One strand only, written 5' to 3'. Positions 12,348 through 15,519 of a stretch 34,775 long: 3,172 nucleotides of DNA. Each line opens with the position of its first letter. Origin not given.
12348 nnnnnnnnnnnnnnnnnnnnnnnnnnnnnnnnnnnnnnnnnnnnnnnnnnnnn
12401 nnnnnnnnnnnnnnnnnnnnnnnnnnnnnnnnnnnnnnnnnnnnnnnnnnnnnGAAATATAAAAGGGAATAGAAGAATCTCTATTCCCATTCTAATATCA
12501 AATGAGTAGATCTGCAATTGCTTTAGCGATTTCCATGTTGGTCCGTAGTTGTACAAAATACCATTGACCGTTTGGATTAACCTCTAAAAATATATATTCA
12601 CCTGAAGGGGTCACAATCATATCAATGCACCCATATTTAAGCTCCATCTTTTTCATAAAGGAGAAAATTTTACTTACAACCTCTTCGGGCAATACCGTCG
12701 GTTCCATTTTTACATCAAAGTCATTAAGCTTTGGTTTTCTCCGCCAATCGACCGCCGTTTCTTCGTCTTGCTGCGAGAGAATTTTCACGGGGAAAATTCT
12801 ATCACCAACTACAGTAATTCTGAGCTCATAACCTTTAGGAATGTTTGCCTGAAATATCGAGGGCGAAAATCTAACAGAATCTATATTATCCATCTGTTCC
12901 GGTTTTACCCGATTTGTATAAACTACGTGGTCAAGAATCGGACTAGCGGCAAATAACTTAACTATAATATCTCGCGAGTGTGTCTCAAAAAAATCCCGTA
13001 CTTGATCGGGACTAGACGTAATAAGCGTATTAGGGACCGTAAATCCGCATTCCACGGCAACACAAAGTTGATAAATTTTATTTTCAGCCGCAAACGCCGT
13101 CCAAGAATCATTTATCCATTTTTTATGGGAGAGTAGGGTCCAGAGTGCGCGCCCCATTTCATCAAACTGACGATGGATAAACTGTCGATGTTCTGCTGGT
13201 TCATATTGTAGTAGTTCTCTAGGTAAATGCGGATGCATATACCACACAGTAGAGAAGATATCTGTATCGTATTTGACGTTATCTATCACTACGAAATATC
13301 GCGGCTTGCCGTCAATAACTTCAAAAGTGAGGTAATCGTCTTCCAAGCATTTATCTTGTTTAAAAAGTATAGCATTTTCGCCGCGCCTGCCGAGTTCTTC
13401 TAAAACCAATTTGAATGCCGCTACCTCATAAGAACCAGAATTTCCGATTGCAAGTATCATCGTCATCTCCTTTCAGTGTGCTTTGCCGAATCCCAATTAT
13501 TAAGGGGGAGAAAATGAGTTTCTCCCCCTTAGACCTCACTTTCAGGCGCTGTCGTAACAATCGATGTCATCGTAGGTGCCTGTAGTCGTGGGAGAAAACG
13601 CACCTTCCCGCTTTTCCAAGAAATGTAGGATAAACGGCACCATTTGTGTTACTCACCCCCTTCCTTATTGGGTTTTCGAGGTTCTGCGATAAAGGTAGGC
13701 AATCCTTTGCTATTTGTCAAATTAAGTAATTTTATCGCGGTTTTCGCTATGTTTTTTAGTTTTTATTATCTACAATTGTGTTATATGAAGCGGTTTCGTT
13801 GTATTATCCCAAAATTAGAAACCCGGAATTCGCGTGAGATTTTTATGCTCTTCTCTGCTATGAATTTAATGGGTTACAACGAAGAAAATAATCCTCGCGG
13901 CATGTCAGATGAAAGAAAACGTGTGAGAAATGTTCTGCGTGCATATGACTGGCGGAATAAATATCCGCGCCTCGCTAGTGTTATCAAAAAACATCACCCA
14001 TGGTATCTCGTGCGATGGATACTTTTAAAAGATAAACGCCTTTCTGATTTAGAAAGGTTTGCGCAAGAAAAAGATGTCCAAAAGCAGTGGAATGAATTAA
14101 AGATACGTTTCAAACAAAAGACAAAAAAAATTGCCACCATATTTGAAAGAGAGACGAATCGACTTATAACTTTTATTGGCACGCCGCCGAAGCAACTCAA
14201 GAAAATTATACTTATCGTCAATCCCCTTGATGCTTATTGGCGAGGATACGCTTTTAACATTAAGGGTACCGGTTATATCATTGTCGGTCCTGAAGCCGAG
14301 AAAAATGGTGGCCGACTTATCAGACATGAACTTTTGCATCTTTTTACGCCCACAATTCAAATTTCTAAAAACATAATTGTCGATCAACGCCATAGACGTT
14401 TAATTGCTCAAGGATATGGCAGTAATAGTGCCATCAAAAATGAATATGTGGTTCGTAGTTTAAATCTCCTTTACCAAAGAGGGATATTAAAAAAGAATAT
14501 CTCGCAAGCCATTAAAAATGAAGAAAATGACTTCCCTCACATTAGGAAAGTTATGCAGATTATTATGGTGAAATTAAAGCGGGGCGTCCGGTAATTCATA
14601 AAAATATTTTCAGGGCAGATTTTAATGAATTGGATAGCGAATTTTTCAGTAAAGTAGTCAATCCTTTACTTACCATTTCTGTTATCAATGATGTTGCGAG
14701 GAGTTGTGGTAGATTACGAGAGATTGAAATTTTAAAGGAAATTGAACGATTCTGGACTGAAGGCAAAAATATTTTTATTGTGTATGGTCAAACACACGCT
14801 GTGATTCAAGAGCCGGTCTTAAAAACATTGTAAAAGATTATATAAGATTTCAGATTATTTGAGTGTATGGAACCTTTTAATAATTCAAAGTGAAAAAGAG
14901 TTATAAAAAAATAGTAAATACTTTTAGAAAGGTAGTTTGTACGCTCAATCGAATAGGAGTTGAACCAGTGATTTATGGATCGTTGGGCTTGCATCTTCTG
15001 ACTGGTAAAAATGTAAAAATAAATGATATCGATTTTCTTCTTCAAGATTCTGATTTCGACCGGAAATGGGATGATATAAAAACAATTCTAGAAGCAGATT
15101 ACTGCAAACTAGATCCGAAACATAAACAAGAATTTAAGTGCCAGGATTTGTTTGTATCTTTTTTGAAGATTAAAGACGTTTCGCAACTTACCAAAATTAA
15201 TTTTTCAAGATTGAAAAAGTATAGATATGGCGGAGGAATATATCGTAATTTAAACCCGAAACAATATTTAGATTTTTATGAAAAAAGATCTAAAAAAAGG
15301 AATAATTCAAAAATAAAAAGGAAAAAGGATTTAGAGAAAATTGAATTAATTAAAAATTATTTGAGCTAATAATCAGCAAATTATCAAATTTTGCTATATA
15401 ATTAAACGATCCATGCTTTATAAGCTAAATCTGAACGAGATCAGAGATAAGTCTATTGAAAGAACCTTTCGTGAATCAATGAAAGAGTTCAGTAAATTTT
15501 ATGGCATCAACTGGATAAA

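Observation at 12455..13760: Compact graspetide (omega-ester peptide) operon with an unannotated 33-aa precursor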

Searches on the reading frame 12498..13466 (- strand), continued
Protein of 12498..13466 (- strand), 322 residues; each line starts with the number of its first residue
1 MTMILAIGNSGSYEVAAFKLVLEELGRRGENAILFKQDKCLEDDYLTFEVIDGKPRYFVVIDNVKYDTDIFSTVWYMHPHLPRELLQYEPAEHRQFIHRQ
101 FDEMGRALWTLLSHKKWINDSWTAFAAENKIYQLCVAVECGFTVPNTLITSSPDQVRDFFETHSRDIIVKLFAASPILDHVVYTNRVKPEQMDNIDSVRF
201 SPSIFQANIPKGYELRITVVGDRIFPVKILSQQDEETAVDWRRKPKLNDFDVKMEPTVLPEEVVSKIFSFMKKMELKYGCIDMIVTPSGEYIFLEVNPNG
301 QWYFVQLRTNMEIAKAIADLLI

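Call 82: predict_structure(alignment_id=A2)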
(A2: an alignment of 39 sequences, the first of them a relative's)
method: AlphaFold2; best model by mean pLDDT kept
length: 322 residues; sequences in the alignment: 39
mean_pLDDT: 90.9   pTM: 0.89
mean pLDDT of the five models: 90.9, 90.3, 89.6, 89.3, 87.2
residues with pLDDT >= 90: 254; 70-90: 55; 50-70: 13; < 50: 0
segments of 3 or more residues with pLDDT < 50: none
pLDDT, mean of each block of 10 residues (from residue 1): 88 87 95 94 94 95 94 92 92 92 92 93 94 98 98 98 96 78 86 93 95 94 93 75 66 87 98 97 95 92 74 93 94
secondary structure, 60 per line:
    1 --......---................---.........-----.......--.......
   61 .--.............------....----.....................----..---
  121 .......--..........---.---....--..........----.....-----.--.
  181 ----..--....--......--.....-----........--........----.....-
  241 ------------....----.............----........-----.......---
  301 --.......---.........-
elements in order: E3-8 H12-27 E31-36 E45-51 E54-61 E64-67 E71-76 H83-86 H91-111 H121-127 H130-139 E147-150 H153-162 E167-171 H189-192 H195-200 E203-207 E213-220 E223-230 H235-239 E253-256 H261-273 E278-285 E291-297 H303-309 H313-321
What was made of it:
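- The AF2 model (pLDDT 90.9, call 82) matches CdnC, AMdnB, MdnC, PruB, MdnB and PsnB at ranks 1-32 (E 5e-30 to 1e-17, TM up to 0.87).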

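Call 84: fold_search(model_id=the predicted structure, library=pdb)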
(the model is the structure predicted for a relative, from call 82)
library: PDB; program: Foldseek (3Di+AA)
matches with E <= 10: 1285; with E <= 0.001: 634
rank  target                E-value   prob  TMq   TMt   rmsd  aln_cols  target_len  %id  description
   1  7mgv_A                4.8e-30  1.00  0.80  0.77   5.4       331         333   29  Chryseobacterium gregarium RiPP-associated ATP-grasp ligase in complex with ADP, and a leader and core peptide (released 2021-06-23)
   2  7m4s_A                1.5e-29  1.00  0.79  0.82   3.7       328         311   29  Crystal structure of macrocyclase AMdnB from Anabaena sp. PCC 7120 (released 2021-11-03)
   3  5ig9_E                3.0e-28  1.00  0.83  0.86   4.6       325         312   29  Crystal structure of macrocyclase MdnC bound with precursor peptide MdnA from Microcystis aeruginosa MRC (released 2016-09-21)
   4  5ig9_C                3.5e-28  1.00  0.83  0.86   4.3       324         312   29  Crystal structure of macrocyclase MdnC bound with precursor peptide MdnA from Microcystis aeruginosa MRC (released 2016-09-21)
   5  5ig9_G                5.6e-28  1.00  0.84  0.87   4.6       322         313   30  Crystal structure of macrocyclase MdnC bound with precursor peptide MdnA from Microcystis aeruginosa MRC (released 2016-09-21)
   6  7m4s_B                8.9e-28  1.00  0.79  0.81   4.2       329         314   28  Crystal structure of macrocyclase AMdnB from Anabaena sp. PCC 7120 (released 2021-11-03)
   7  5ig9_A                1.3e-27  1.00  0.82  0.83   4.9       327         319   29  Crystal structure of macrocyclase MdnC bound with precursor peptide MdnA from Microcystis aeruginosa MRC (released 2016-09-21)
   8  5ig9_D                3.0e-27  1.00  0.82  0.86   2.8       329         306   28  Crystal structure of macrocyclase MdnC bound with precursor peptide MdnA from Microcystis aeruginosa MRC (released 2016-09-21)
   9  5ig9_H                1.5e-26  1.00  0.82  0.85   3.2       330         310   27  Crystal structure of macrocyclase MdnC bound with precursor peptide MdnA from Microcystis aeruginosa MRC (released 2016-09-21)
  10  7m4s_C                3.5e-26  1.00  0.75  0.81   5.1       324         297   29  Crystal structure of macrocyclase AMdnB from Anabaena sp. PCC 7120 (released 2021-11-03)
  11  5ig9_F                5.0e-26  1.00  0.82  0.87   2.8       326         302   28  Crystal structure of macrocyclase MdnC bound with precursor peptide MdnA from Microcystis aeruginosa MRC (released 2016-09-21)
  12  9bou_A                1.8e-25  1.00  0.72  0.79   4.4       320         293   23  Crystal structure of ATP-grasp ligase PruB from Streptomyces coelicolor A3(2) (released 2024-12-18)
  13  5ig9_B                2.1e-25  1.00  0.81  0.85   3.0       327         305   28  Crystal structure of macrocyclase MdnC bound with precursor peptide MdnA from Microcystis aeruginosa MRC (released 2016-09-21)
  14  7m4s_D                5.9e-25  1.00  0.72  0.79   4.4       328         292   28  Crystal structure of macrocyclase AMdnB from Anabaena sp. PCC 7120 (released 2021-11-03)
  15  5ig8_A                2.5e-24  1.00  0.79  0.82   4.1       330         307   28  Crystal structure of macrocyclase MdnB from Microcystis aeruginosa MRC (released 2016-09-21)
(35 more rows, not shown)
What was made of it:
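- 12498..13466 (-): Graspetide synthetase (ATP-grasp macrocyclase), 322 aa. The AF2 model has pLDDT 90.9, and its top 32 Foldseek hits are all graspetide synthetases (calls 82, 84).
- On RimK / glutathione-synthetase-type ATP-grasp: RimK structures rank 33 or lower (call 84).
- Structure ranks 1-32 are all graspetide synthetases, and RimK starts at rank 33 (call 84).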

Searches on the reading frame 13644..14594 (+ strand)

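Call 3: search_protein_families(library=pfam, proteins=[window:13644-14594:+], max_evalue=0.01)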
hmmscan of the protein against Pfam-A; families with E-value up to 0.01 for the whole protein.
window:13644-14594:+ (316 aa): 1 family
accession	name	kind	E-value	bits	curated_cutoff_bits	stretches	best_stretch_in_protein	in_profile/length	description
PF16286.10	DUF4932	-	0.00021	21.2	28.7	1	136-296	117-297/332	Domain of unknown function (DUF4932)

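Call 4: search_protein_families(library=ncbifam, proteins=[window:13644-14594:+], max_evalue=0.01)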
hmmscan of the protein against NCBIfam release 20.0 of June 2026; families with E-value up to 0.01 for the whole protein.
window:13644-14594:+ (316 aa): 0 families

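Call 70: search_protein_families(library=padloc, proteins=[window:13785-14594:+], max_evalue=0.01)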
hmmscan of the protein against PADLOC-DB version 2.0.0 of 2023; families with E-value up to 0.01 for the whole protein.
window:13785-14594:+ (269 aa): 0 families

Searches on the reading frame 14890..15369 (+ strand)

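Call 3: search_protein_families(library=pfam, proteins=[window:14890-15369:+], max_evalue=0.01)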
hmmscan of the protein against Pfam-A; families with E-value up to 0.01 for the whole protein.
window:14890-15369:+ (159 aa): 1 family
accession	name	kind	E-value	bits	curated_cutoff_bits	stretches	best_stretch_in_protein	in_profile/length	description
PF10706.15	Aminoglyc_resit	-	0.0051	17.4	21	1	13-52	3-43/149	Aminoglycoside-2''-adenylyltransferase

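Call 4: search_protein_families(library=ncbifam, proteins=[window:14890-15369:+], max_evalue=0.01)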
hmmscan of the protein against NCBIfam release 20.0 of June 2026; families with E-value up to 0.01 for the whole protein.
window:14890-15369:+ (159 aa): 0 families

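Call 70: search_protein_families(library=padloc, proteins=[window:14890-15369:+], max_evalue=0.01)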
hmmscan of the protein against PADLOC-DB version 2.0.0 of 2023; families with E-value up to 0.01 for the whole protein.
window:14890-15369:+ (159 aa): 0 families
